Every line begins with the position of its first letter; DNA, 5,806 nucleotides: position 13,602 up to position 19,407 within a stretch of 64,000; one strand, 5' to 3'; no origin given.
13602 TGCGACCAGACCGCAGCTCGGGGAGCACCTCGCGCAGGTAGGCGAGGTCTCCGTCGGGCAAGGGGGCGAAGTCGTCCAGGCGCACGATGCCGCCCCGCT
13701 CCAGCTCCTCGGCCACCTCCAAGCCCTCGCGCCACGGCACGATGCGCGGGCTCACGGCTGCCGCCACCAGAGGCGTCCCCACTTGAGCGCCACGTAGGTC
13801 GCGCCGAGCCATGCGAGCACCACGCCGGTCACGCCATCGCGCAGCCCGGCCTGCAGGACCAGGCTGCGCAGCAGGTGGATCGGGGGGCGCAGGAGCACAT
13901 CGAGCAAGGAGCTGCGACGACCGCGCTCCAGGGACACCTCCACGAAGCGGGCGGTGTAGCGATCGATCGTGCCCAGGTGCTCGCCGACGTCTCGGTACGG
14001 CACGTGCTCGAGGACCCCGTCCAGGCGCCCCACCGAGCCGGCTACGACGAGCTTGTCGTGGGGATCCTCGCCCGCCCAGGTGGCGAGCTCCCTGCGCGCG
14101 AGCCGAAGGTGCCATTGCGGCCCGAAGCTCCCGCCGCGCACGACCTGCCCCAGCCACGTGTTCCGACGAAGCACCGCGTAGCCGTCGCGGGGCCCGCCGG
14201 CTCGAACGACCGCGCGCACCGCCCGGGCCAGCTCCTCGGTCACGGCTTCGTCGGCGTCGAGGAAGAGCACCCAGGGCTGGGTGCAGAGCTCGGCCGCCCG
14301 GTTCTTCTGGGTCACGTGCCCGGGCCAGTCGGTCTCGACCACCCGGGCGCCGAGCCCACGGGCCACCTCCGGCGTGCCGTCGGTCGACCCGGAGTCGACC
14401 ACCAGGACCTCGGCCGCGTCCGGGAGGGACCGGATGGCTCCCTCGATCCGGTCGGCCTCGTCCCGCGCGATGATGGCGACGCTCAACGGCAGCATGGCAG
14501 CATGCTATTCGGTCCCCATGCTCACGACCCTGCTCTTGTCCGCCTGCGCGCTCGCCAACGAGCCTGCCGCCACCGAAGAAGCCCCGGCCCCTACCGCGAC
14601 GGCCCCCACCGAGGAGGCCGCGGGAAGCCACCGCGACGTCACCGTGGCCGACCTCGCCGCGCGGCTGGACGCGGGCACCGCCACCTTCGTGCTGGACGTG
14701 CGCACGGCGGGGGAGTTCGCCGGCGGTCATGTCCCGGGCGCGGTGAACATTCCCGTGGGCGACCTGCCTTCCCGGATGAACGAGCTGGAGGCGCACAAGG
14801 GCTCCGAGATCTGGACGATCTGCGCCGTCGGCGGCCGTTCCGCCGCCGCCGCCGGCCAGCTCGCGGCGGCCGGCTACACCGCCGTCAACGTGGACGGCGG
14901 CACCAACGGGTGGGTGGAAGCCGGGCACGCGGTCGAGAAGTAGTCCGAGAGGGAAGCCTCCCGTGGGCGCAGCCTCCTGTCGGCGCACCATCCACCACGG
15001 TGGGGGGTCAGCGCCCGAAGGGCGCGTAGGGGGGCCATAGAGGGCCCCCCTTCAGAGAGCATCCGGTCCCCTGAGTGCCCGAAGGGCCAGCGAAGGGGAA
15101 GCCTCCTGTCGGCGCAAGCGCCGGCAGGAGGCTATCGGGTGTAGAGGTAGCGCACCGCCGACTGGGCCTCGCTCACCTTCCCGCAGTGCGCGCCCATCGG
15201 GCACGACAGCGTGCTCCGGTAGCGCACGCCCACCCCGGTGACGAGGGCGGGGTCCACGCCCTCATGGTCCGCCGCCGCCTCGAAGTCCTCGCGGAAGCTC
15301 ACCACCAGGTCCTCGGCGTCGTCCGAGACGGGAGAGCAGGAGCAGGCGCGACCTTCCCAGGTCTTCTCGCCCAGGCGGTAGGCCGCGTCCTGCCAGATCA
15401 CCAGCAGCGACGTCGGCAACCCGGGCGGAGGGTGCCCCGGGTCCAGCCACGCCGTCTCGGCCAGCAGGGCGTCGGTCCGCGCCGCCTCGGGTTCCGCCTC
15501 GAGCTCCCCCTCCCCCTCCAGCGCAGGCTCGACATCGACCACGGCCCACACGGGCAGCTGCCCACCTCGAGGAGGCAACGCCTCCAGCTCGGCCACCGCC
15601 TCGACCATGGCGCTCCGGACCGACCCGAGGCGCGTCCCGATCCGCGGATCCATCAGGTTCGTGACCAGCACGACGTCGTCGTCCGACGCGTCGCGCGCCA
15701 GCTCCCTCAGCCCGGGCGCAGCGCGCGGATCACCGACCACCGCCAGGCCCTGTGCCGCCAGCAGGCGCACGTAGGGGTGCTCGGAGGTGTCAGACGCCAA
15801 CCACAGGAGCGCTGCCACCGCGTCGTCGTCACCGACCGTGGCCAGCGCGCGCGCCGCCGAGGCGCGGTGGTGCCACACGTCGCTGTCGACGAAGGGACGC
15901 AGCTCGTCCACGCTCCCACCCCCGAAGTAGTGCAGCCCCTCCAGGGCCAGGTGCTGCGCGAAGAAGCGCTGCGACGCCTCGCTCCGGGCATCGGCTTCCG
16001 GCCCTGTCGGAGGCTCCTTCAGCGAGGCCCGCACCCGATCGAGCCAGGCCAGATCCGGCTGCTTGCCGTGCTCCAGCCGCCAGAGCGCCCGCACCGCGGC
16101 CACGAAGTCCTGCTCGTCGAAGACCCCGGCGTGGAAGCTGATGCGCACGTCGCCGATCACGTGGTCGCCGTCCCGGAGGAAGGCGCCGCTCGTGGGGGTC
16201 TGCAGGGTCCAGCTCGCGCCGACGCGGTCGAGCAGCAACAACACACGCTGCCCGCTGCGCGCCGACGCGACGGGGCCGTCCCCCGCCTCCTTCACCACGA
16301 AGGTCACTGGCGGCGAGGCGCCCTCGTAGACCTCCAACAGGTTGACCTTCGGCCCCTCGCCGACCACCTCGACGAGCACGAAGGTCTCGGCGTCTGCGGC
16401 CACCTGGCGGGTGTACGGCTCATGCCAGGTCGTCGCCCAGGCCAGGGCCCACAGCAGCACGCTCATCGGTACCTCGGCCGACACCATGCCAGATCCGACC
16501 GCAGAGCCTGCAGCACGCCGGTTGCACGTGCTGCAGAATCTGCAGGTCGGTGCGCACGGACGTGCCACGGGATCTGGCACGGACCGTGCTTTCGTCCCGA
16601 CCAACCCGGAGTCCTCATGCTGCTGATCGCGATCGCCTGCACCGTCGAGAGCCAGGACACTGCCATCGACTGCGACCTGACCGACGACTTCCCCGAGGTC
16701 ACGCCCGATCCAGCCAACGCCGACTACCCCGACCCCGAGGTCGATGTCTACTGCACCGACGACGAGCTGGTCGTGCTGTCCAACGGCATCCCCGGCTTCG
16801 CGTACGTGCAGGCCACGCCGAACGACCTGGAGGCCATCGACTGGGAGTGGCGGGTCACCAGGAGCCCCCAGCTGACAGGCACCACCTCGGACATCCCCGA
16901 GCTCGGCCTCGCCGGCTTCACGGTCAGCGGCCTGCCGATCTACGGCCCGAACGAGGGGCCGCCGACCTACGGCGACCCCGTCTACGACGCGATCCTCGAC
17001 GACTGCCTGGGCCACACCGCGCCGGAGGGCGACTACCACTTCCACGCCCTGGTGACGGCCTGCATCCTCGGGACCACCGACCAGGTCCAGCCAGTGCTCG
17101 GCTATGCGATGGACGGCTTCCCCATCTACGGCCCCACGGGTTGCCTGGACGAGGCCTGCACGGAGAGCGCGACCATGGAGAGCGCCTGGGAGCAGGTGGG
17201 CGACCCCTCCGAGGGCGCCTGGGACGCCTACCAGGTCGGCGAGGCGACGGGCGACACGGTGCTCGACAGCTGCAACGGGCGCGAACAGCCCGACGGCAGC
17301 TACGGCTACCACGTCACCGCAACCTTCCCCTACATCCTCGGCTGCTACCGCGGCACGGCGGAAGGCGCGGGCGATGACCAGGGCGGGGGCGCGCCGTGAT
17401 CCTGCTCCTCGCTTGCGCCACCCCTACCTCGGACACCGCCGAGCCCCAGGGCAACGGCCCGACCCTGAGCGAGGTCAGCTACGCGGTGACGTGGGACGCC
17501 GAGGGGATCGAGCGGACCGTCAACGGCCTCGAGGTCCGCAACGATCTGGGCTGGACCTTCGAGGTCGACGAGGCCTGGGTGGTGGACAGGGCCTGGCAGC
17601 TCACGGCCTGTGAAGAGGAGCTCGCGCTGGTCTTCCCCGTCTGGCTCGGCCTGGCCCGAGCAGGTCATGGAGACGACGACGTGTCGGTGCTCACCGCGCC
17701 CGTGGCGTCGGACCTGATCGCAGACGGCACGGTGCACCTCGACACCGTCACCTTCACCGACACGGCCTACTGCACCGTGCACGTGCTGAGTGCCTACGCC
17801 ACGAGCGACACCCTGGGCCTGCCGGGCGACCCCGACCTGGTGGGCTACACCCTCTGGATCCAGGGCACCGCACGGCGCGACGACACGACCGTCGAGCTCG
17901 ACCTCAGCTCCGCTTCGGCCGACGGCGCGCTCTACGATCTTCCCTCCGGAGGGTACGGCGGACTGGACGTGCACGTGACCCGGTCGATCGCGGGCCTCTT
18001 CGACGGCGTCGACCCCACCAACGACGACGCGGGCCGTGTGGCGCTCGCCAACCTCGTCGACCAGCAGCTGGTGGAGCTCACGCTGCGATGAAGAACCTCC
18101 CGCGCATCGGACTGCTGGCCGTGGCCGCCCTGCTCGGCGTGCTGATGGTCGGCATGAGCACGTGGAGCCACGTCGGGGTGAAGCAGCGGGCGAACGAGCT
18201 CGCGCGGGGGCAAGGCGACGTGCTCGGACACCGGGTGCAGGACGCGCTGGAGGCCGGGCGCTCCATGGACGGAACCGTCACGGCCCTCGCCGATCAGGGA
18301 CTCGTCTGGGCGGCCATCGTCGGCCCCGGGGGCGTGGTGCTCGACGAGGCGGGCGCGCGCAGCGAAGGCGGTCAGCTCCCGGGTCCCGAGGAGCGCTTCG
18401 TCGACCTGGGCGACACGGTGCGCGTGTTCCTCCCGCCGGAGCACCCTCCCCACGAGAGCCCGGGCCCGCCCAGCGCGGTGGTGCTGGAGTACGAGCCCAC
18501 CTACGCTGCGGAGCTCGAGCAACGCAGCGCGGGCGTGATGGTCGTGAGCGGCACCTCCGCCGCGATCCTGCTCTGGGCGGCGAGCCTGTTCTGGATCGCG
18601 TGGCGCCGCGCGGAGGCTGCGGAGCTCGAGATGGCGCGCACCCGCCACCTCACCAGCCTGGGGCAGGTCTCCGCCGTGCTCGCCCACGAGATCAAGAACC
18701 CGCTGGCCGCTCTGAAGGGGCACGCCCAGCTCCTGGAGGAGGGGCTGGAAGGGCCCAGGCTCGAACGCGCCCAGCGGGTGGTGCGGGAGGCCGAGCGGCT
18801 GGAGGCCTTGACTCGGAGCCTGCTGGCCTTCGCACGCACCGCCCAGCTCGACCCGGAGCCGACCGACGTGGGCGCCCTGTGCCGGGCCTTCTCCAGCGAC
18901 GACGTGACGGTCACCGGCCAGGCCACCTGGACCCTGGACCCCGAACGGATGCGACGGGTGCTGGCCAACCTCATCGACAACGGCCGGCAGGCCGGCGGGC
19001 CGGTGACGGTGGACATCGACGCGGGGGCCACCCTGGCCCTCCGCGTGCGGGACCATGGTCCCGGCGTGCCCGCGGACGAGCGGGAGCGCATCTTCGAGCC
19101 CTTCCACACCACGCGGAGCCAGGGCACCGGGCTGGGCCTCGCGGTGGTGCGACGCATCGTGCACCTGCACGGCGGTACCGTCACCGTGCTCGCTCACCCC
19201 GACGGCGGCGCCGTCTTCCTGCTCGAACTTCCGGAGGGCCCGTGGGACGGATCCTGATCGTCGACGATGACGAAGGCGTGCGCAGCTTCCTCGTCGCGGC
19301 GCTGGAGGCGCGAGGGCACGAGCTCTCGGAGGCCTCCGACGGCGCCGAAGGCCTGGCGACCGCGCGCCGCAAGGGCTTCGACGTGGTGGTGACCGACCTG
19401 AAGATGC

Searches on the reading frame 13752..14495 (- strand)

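Call 57: search_protein_families(library=pfam, proteins=[window:13752-14495:-], max_evalue=0.00001)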
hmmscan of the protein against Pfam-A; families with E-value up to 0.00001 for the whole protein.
window:13752-14495:- (247 aa): 1 family
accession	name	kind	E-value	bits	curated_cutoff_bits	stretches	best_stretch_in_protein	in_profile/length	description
PF00535.33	Glycos_transf_2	-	2.6e-16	60.4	23.3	1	5-93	1-100/168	Glycosyl transferase family 2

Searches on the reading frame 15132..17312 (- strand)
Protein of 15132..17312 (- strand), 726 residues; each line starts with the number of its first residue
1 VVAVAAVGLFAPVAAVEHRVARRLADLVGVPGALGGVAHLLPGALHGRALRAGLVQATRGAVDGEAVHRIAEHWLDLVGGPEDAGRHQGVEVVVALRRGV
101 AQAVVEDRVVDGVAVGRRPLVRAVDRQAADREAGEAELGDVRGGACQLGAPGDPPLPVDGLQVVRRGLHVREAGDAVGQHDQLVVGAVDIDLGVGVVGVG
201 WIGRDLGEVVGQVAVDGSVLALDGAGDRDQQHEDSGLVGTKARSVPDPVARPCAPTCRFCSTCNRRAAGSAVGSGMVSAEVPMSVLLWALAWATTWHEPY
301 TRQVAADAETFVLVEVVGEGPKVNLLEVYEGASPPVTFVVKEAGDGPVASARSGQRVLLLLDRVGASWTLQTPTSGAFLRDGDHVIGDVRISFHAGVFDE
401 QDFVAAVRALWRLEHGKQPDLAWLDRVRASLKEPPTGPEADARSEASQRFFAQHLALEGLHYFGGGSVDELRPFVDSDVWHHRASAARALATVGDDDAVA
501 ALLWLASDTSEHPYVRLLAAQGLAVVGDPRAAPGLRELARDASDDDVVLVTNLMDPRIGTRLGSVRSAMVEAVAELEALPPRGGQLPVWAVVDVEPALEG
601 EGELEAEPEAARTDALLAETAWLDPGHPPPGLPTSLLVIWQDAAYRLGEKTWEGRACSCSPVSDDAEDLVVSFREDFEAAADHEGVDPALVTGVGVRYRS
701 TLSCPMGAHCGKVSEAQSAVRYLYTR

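Call 57: search_protein_families(library=pfam, proteins=[window:15132-17312:-], max_evalue=0.00001)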
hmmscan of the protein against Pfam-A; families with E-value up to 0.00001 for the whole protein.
window:15132-17312:- (726 aa): 1 family
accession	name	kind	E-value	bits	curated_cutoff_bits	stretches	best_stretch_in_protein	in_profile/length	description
PF13646.12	HEAT_2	-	2.7e-13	50.4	27.7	1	471-547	4-79/88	HEAT repeats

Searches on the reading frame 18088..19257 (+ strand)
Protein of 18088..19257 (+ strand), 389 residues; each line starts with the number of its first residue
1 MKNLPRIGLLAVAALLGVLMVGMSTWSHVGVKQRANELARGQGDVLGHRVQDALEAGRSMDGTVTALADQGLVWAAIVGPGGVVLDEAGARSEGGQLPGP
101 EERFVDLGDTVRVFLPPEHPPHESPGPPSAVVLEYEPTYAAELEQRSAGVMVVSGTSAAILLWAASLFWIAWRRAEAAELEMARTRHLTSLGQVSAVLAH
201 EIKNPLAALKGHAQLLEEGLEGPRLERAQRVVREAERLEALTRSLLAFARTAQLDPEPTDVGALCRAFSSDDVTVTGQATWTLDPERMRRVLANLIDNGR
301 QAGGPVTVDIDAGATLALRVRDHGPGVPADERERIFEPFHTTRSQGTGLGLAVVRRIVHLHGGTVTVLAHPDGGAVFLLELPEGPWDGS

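Call 28: search_protein_families(library=ncbifam, proteins=[window:18088-19257:+], max_evalue=1e-20)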
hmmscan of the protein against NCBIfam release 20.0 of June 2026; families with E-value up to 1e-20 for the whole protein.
window:18088-19257:+ (389 aa): 10 families
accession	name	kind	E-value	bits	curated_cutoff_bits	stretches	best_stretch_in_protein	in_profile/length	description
NF008468.0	PRK11360.1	equivalog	2.3e-44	151.8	646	1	178-383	383-608/616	two-component system sensor histidine kinase AtoS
NF007688.0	PRK10364.1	equivalog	8.5e-42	143.4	479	1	136-383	183-451/460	two-component system sensor histidine kinase ZraS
NF010411.0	PRK13837.1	equivalog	7.9e-27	93.6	647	1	176-383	435-675/828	two-component system VirA-like sensor kinase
NF008312.0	PRK11100.1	equivalog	1.9e-25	89.6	356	1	197-383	262-474/477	two-component system sensor histidine kinase CreC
NF046044.1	PnpS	equivalog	4.8e-25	88.4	400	1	198-382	177-390/390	two-component system histidine kinase PnpS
NF007898.0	PRK10604.1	equivalog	1.4e-23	83.8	478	1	189-382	210-422/433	two-component system sensor histidine kinase RstB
TIGR01386.1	cztS_silS_copS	subfamily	1.5e-21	76.9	292.55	0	191-382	241-457/457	heavy metal sensor histidine kinase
NF046026.1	HisKinCckACaul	equivalog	2.3e-21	75.6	1000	0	318-382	465-531/678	cell cycle histidine kinase CckA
TIGR02916.1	PEP_his_kin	equivalog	3.9e-21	75.3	300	0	273-382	565-679/679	XrtA/PEP-CTERM system histidine kinase PrsK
NF053867.1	SprKinKinDBac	equivalog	5.8e-21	74.5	775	0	291-382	401-496/500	sporulation kinase KinD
